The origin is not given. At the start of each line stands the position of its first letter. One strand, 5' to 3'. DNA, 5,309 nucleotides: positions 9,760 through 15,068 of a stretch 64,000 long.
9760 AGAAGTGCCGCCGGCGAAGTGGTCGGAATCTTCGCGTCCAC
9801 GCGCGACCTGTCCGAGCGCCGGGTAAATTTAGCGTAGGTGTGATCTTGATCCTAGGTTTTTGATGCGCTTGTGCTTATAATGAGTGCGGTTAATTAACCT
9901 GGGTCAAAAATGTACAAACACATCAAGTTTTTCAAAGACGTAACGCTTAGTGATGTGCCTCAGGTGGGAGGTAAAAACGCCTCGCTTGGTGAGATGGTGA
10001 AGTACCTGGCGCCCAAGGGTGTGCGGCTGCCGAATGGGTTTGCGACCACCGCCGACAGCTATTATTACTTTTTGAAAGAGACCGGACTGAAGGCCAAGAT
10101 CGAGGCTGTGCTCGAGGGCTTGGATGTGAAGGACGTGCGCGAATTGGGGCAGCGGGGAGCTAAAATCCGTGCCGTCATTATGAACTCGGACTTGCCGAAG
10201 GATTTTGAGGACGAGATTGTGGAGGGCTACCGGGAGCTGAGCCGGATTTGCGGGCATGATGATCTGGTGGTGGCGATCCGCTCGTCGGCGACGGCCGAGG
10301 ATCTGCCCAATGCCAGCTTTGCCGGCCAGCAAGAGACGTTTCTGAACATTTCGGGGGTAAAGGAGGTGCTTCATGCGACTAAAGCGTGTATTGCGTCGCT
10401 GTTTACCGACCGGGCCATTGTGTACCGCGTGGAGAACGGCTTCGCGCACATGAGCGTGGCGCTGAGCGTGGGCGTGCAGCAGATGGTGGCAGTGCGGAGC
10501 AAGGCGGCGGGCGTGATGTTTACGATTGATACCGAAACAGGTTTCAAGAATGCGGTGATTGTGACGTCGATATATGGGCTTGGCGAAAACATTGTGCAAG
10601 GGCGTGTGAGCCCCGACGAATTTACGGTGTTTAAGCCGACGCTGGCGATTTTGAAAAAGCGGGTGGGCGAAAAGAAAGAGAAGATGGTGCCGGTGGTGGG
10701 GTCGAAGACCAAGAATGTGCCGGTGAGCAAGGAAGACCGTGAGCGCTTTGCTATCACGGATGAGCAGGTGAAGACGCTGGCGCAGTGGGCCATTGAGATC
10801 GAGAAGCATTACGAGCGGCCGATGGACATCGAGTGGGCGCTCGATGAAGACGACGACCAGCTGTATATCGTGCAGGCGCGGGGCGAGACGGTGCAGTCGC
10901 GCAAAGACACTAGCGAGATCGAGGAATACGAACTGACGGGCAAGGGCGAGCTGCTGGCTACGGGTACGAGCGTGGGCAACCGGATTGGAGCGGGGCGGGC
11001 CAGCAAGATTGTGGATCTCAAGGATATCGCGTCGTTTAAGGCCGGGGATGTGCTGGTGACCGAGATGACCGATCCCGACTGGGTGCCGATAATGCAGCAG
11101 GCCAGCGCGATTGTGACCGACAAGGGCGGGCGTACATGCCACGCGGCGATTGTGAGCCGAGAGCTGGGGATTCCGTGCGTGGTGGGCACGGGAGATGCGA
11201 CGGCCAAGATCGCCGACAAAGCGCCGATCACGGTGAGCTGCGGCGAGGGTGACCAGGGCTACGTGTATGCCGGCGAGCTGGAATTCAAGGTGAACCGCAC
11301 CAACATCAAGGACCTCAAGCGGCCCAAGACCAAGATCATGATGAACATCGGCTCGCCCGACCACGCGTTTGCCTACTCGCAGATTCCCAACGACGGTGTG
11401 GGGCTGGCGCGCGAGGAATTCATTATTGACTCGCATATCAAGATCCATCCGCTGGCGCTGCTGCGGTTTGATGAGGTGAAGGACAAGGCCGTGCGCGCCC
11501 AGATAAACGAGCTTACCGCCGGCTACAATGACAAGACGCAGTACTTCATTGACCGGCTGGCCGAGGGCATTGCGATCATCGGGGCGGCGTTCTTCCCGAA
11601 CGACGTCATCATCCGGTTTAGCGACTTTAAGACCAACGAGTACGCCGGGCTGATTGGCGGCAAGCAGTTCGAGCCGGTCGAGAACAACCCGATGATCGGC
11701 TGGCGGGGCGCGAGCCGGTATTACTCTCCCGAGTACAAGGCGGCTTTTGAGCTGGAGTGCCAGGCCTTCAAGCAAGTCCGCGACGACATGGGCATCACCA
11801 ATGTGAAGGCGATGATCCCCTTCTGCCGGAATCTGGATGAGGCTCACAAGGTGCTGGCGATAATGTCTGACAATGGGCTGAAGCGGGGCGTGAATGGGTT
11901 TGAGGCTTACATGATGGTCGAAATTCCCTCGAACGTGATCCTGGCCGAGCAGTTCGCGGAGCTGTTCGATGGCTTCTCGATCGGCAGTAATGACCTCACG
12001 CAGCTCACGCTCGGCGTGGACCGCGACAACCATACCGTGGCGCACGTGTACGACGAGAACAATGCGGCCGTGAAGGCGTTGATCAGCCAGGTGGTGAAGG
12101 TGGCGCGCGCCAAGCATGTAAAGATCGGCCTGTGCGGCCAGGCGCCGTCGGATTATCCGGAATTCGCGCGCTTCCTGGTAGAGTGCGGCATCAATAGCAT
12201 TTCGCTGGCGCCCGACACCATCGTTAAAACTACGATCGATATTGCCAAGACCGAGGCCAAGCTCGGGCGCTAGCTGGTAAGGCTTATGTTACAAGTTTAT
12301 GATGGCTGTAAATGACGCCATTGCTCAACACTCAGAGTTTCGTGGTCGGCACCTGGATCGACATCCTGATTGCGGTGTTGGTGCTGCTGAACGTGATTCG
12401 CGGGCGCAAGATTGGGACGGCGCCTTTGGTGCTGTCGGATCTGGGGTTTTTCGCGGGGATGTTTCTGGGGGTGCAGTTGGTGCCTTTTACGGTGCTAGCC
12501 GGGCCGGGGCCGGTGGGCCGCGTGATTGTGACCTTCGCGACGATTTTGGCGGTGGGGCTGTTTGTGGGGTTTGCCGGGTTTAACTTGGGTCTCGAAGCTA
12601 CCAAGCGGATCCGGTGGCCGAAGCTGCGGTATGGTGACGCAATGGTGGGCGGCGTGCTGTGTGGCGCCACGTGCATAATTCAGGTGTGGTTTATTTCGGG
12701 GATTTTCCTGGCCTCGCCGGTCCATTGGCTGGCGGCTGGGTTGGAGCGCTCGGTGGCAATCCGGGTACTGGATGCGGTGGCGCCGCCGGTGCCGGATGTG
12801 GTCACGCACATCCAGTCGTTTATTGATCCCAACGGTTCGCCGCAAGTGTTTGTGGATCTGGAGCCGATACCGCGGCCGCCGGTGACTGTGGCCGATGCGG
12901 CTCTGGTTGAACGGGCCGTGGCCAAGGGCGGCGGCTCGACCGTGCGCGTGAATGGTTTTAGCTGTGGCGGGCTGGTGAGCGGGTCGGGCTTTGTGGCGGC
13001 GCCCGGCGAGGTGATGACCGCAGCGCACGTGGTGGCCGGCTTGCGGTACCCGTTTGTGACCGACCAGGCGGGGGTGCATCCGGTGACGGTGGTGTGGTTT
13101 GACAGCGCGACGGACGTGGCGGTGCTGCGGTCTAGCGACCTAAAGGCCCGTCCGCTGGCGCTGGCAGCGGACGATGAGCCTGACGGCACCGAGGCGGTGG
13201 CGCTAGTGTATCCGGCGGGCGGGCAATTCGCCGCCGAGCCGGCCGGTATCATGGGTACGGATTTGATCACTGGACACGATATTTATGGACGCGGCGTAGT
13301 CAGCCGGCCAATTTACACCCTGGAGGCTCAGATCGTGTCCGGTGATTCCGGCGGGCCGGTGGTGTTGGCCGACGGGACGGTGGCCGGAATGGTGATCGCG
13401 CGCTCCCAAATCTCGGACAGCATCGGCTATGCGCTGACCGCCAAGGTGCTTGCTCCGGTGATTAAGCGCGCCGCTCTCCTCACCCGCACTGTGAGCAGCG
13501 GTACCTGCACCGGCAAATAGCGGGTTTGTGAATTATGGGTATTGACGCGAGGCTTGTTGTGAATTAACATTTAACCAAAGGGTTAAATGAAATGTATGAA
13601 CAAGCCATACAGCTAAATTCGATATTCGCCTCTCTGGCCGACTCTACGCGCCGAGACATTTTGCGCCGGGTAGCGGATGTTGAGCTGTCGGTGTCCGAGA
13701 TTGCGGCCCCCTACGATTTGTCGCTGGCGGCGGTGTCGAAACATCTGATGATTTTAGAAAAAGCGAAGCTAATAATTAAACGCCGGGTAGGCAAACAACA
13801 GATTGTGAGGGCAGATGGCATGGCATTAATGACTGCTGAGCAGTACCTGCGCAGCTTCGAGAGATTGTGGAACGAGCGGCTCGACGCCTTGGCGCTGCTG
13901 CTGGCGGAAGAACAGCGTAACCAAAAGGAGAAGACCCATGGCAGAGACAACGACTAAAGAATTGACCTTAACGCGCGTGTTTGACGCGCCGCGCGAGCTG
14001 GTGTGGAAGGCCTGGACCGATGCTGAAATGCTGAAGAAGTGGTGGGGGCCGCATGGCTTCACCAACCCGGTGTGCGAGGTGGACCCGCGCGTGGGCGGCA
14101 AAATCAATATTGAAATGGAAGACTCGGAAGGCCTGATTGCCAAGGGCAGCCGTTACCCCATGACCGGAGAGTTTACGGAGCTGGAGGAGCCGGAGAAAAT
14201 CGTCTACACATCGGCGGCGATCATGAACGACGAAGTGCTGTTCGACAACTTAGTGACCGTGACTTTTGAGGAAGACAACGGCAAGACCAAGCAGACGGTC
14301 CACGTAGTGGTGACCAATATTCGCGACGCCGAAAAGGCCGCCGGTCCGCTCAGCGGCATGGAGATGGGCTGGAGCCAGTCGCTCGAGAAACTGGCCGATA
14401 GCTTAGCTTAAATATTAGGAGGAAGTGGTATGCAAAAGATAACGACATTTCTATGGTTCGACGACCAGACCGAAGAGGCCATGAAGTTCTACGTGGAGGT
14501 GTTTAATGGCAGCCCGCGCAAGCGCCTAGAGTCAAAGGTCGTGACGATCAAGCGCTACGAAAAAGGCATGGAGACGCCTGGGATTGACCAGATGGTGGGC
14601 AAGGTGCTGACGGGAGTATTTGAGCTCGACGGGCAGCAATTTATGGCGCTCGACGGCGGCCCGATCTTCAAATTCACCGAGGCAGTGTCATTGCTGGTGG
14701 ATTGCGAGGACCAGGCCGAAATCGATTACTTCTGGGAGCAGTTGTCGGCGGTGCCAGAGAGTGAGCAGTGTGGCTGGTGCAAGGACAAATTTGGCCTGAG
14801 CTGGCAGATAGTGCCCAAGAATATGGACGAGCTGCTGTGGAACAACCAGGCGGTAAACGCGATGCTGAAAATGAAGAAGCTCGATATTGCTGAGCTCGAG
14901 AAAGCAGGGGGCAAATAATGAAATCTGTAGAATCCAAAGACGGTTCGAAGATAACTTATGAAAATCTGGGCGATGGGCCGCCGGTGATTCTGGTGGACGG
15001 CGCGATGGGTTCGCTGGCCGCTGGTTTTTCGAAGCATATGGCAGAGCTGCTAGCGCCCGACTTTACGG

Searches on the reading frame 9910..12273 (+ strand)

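Call 77: search_protein_families(library=pfam, proteins=[window:9910-12273:+], max_evalue=0.00001)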
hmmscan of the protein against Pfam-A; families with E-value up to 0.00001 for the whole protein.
window:9910-12273:+ (787 aa): 3 families
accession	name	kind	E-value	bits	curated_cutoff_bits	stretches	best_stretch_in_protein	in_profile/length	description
PF01326.24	PPDK_N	-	3.2e-122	408.4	27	1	17-339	2-322/328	Pyruvate phosphate dikinase, AMP/ATP-binding domain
PF02896.24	PEP-utilizers_C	-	2.4e-60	204.6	22.8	1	471-781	17-291/293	PEP-utilising enzyme, PEP-binding domain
PF00391.29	PEP-utilizers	-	2.9e-27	94.5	23.1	1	376-447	1-72/72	PEP-utilising enzyme, mobile domain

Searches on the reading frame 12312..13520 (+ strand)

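Call 77: search_protein_families(library=pfam, proteins=[window:12312-13520:+], max_evalue=0.00001)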
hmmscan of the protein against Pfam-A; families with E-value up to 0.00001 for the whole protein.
window:12312-13520:+ (402 aa): 2 families
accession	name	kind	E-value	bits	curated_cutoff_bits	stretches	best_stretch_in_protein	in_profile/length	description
PF13365.12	Trypsin_2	-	5.8e-16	60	27.6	1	224-360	1-144/144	Trypsin-like peptidase domain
PF00089.32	Trypsin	-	2e-07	31.5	20.6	1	225-367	28-201/220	Trypsin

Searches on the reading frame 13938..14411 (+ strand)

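Call 77: search_protein_families(library=pfam, proteins=[window:13938-14411:+], max_evalue=0.00001)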
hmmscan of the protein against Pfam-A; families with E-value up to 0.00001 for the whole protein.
window:13938-14411:+ (157 aa): 2 families
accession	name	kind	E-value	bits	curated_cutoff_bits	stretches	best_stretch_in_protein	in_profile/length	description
PF08327.17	AHSA1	-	6.8e-28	97.8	22.1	1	16-156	1-124/125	Activator of Hsp90 ATPase homolog 1-like protein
PF10604.15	Polyketide_cyc2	-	4.9e-06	27.3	27.4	1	8-153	3-138/142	Polyketide cyclase / dehydrase and lipid transport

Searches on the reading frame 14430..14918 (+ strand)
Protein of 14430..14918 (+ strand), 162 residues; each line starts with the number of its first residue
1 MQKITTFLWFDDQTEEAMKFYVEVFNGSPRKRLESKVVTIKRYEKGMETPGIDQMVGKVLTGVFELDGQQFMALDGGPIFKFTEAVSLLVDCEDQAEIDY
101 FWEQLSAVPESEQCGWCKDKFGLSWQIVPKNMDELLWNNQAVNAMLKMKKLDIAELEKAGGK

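Call 77: search_protein_families(library=pfam, proteins=[window:14430-14918:+], max_evalue=0.00001)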
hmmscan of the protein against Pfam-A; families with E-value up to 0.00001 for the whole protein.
window:14430-14918:+ (162 aa): 1 family
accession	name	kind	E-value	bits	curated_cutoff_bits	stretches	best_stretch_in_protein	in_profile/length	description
PF06983.19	3-dmu-9_3-mt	-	3.9e-40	137.4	24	1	2-128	1-116/116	3-demethylubiquinone-9 3-methyltransferase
